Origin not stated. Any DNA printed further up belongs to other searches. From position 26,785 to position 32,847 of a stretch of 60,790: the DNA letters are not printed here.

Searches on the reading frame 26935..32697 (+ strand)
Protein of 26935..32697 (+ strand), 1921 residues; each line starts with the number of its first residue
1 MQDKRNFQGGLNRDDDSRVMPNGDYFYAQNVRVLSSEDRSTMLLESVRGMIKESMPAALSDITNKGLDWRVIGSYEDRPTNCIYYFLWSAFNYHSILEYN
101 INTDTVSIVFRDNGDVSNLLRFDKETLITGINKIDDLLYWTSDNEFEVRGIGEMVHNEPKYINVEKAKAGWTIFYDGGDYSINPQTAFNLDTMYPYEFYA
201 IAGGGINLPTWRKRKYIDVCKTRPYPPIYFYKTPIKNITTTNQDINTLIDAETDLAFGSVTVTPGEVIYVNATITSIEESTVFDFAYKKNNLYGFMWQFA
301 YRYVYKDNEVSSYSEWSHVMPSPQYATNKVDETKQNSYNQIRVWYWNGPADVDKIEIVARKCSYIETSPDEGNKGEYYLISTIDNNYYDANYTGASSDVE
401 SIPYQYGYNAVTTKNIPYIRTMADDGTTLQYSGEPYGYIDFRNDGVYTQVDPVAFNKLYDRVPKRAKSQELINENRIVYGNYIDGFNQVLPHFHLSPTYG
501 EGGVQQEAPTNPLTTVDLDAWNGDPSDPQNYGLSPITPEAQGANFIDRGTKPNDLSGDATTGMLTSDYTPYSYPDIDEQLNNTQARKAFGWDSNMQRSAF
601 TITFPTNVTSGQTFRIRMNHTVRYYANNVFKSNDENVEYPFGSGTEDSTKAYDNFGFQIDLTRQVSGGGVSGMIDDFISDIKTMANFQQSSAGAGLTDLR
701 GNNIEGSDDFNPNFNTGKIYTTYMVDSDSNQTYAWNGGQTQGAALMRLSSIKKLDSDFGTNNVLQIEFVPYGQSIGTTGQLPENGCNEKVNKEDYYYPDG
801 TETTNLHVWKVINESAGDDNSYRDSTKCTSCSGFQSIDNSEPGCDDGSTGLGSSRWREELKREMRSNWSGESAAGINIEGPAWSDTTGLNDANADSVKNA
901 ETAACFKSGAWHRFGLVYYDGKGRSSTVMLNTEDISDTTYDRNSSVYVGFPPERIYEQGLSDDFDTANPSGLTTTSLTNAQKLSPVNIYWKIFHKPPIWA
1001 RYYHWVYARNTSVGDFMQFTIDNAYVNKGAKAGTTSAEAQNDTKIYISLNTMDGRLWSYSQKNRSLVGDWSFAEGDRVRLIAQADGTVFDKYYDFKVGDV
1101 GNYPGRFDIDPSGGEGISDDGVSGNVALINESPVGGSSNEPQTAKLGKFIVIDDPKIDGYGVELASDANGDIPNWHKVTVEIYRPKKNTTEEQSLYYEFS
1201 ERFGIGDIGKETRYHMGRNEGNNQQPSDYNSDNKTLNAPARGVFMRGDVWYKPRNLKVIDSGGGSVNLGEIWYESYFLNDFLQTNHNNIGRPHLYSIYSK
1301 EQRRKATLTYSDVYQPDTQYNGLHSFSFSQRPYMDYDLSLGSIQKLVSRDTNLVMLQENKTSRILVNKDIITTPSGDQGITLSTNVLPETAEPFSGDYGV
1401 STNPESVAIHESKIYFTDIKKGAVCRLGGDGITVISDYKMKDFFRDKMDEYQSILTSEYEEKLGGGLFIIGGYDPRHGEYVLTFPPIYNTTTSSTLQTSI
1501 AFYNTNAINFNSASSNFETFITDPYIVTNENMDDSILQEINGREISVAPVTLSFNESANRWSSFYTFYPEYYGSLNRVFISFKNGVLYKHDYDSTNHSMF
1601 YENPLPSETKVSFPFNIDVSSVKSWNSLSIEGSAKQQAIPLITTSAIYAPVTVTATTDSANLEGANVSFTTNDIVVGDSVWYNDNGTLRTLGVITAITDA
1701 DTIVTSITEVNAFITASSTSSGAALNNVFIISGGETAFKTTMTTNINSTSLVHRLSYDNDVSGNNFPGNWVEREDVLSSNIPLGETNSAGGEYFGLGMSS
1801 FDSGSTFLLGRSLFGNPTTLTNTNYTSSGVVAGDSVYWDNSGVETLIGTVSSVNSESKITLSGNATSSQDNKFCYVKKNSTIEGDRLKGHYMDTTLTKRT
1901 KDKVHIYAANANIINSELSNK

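Call 8: search_protein_families(library=phrogs, proteins=[window:26935-32697:+], max_evalue=0.001)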
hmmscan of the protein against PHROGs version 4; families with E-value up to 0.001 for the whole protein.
window:26935-32697:+ (1921 aa): 2 families
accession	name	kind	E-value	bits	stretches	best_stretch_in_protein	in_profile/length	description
phrog_14478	-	head and packaging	2.3e-75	255.1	3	1273-1507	919-1141/1474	virion structural protein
phrog_18548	-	unknown function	1.2e-19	72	2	1826-1916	150-239/241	-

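Call 58: search_protein_families(library=pfam, proteins=[window:26935-32697:+], max_evalue=0.01)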
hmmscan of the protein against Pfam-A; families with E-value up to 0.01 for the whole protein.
window:26935-32697:+ (1921 aa): 1 family
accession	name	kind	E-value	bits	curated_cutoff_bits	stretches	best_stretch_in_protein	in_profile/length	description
PF25731.1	crAss_MUZ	-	8.7e-21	74.2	27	2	1277-1584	993-1223/1224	Crassvirus muzzle protein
